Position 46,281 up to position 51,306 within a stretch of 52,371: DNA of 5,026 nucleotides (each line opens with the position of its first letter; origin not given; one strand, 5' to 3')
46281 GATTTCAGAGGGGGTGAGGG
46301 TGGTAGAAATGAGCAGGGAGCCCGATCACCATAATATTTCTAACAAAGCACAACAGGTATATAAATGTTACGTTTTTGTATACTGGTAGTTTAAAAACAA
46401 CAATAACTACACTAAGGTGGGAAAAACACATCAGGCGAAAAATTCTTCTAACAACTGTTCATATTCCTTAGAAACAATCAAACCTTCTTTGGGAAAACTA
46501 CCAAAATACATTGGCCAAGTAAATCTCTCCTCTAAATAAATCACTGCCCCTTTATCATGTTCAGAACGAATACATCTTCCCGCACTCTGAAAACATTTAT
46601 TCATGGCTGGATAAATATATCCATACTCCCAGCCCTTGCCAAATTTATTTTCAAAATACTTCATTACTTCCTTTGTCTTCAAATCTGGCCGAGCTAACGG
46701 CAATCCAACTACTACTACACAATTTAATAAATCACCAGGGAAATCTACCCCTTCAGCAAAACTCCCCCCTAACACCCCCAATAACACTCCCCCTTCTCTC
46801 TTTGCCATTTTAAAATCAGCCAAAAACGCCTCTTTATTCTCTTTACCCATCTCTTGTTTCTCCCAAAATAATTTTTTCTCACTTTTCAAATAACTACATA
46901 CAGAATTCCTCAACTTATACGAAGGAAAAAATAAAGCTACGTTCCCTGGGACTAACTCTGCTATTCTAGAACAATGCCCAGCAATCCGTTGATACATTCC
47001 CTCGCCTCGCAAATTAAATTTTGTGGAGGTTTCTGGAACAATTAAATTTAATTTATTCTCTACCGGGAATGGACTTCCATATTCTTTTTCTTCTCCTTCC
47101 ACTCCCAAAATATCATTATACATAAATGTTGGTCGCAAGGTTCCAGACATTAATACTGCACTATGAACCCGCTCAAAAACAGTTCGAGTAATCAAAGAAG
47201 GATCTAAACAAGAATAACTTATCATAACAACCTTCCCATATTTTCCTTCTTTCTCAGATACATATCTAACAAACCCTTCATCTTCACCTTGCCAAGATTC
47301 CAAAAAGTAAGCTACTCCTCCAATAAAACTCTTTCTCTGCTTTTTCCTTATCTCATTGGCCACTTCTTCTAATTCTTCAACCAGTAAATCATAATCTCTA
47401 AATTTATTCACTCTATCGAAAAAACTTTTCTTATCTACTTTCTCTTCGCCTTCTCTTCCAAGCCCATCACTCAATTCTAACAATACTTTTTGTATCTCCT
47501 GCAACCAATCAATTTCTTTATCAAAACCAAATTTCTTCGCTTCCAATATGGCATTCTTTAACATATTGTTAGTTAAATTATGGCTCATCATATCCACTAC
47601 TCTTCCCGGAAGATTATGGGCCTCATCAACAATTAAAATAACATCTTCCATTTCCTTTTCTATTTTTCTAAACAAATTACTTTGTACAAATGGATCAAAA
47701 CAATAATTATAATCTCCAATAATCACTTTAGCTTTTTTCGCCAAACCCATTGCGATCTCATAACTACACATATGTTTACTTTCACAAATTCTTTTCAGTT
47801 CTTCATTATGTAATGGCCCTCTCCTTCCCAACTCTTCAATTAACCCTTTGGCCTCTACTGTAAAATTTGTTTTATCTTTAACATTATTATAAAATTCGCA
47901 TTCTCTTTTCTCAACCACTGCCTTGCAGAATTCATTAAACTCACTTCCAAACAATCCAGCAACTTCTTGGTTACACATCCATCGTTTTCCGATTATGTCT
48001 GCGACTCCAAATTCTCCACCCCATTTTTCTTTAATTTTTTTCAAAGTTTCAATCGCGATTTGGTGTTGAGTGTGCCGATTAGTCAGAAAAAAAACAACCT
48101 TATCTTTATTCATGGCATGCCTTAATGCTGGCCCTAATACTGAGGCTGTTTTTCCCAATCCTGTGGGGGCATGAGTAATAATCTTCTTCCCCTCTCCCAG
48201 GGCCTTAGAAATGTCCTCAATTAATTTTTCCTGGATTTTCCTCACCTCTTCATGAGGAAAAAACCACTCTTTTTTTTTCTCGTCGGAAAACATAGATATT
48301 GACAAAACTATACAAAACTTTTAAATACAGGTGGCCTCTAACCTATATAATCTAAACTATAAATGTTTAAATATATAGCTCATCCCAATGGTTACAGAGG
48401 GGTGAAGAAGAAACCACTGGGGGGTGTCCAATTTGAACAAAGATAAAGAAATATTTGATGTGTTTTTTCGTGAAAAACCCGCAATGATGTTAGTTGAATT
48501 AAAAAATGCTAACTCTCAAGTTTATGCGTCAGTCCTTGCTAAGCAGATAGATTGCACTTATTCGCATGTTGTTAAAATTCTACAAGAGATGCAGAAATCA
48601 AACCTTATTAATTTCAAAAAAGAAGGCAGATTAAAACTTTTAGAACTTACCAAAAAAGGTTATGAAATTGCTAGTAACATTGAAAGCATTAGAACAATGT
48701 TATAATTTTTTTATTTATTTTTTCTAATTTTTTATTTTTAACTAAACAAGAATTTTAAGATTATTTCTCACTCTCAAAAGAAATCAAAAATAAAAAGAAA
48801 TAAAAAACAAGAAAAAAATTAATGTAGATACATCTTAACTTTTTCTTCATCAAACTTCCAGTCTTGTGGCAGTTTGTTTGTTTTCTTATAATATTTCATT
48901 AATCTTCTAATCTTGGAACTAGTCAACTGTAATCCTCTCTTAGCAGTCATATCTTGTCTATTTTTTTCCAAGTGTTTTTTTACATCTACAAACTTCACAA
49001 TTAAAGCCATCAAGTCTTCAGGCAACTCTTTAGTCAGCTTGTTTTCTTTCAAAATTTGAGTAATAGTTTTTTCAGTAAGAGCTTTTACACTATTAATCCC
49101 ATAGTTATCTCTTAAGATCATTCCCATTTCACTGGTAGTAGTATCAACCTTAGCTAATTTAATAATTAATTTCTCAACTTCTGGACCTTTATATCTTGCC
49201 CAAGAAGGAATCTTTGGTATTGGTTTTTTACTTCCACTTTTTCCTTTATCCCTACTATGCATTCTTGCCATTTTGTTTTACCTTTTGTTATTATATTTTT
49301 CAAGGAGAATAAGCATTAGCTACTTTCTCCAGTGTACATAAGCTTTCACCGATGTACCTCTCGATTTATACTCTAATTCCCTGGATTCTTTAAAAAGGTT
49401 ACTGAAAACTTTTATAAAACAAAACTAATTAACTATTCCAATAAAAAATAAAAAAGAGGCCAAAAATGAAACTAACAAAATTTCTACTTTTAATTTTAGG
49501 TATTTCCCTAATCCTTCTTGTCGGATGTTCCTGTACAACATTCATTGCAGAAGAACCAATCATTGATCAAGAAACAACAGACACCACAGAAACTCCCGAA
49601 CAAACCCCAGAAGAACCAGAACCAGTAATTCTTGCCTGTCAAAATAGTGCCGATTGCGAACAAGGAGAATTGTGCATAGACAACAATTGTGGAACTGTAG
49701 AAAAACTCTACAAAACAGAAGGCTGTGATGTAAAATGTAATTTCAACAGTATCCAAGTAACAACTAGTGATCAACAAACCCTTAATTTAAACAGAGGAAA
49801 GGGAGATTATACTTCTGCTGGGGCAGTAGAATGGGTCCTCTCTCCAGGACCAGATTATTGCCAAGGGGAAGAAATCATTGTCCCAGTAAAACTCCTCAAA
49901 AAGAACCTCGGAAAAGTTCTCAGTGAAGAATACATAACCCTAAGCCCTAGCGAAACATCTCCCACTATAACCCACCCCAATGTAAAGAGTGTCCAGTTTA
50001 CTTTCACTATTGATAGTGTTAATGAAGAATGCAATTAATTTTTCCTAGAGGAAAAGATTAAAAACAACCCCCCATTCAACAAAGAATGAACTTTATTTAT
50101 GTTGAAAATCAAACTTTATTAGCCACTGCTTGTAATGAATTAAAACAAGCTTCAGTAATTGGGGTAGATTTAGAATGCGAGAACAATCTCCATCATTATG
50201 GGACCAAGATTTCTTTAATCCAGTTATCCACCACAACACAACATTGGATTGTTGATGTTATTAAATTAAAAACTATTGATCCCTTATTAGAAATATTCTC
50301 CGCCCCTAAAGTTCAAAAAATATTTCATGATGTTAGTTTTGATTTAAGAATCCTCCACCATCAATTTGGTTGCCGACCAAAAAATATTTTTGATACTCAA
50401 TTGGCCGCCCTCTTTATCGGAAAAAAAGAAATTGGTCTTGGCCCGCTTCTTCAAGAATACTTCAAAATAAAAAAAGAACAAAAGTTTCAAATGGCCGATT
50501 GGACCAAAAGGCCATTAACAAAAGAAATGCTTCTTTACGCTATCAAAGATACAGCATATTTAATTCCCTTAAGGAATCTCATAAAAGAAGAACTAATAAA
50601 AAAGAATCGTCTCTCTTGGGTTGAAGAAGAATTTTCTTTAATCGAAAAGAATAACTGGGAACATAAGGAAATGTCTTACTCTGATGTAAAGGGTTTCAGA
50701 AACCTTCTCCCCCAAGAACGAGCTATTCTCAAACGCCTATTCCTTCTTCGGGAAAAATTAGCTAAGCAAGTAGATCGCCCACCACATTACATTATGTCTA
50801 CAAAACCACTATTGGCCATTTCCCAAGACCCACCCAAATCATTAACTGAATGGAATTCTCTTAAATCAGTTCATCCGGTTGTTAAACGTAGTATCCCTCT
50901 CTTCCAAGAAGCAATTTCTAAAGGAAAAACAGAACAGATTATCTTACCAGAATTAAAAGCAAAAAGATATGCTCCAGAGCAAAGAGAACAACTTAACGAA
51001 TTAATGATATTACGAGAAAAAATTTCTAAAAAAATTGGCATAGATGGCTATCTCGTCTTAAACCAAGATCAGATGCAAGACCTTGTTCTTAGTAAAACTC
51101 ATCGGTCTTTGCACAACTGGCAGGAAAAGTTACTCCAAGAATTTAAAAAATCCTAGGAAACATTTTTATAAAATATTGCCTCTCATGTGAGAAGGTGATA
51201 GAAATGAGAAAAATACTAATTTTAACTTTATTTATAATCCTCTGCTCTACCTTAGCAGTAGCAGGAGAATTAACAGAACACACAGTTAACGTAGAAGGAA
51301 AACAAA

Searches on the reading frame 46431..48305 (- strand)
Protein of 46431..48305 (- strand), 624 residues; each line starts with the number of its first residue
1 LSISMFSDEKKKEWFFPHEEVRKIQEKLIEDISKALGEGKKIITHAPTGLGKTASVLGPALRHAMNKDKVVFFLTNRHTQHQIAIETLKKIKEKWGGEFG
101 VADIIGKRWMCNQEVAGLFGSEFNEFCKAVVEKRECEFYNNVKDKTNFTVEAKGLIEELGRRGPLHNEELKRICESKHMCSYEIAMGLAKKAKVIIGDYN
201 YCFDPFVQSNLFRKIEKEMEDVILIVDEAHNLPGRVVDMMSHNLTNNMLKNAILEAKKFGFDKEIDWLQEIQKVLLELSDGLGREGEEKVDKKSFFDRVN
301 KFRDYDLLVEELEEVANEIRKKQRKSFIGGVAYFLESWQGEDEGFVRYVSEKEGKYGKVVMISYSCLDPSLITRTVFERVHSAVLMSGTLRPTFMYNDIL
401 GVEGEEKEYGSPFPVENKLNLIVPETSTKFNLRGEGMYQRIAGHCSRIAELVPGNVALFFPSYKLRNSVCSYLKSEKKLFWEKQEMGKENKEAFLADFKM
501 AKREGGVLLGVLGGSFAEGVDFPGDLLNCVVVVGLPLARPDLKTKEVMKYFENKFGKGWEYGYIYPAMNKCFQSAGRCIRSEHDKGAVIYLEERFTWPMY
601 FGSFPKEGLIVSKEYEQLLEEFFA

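Call 84: search_protein_families(library=ncbifam, proteins=[window:46431-48305:-], max_evalue=0.00001)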
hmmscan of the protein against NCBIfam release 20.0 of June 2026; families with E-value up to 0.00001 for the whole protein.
window:46431-48305:- (624 aa): 7 families
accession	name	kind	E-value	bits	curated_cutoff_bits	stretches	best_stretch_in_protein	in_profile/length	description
TIGR00604.1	rad3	subfamily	7.8e-77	259.4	246.95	2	307-600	367-681/706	DNA repair helicase (rad3)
NF053712.1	repair_DEAH_YoaA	equivalog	3e-36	125.3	680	1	18-600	16-605/630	DNA repair helicase YoaA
NF008729.0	PRK11747.1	equivalog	4.8e-36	124.5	598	2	351-596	432-682/703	ATP-dependent DNA helicase DinG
NF005981.0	PRK08074.1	equivalog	9.9e-36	123.1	789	2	339-602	631-902/931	ATP-dependent DNA helicase DinG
TIGR01407.1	dinG_rel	hypoth_equivalog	7.7e-34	117.1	547.7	2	257-597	506-856/889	putative DnaQ family exonuclease/DinG family helicase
NF005569.0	PRK07246.1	equivalog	1e-13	50.5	794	1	188-600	410-789/820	bifunctional DnaQ family exonuclease/ATP-dependent helicase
TIGR03117.2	cas_csf4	equivalog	2.2e-06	26.1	400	0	223-319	379-467/800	type IV CRISPR-associated DEAD/DEAH-box helicase Csf4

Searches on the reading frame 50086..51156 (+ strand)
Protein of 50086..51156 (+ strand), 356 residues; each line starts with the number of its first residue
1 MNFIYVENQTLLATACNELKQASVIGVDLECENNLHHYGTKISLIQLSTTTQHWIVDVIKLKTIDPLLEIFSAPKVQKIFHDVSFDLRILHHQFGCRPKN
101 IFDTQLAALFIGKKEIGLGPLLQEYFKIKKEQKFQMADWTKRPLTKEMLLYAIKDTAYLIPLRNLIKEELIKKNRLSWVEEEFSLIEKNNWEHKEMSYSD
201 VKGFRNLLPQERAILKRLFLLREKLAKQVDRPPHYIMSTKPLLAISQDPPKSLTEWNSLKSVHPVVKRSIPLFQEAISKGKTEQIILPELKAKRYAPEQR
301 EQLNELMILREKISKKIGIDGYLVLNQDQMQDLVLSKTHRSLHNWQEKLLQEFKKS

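Call 84: search_protein_families(library=ncbifam, proteins=[window:50086-51156:+], max_evalue=0.00001)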
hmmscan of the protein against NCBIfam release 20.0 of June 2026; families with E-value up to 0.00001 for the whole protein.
window:50086-51156:+ (356 aa): 5 families
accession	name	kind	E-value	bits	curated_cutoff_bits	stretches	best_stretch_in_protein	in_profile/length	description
TIGR01388.1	rnd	equivalog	5.9e-55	187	298.95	1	7-352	3-355/363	ribonuclease D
NF008089.0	PRK10829.1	equivalog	2.7e-31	108.9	516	1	1-351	1-355/375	ribonuclease D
NF011539.0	PRK14975.1-3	equivalog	6.9e-23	80.8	640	1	7-179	51-228/628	bifunctional 3'-5' exonuclease/DNA polymerase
NF011540.0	PRK14975.1-4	equivalog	2.7e-19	69.1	601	1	1-173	1-167/576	bifunctional 3'-5' exonuclease/DNA polymerase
NF004397.1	PRK05755.1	equivalog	1.6e-06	26.9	720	1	8-181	302-488/889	DNA polymerase I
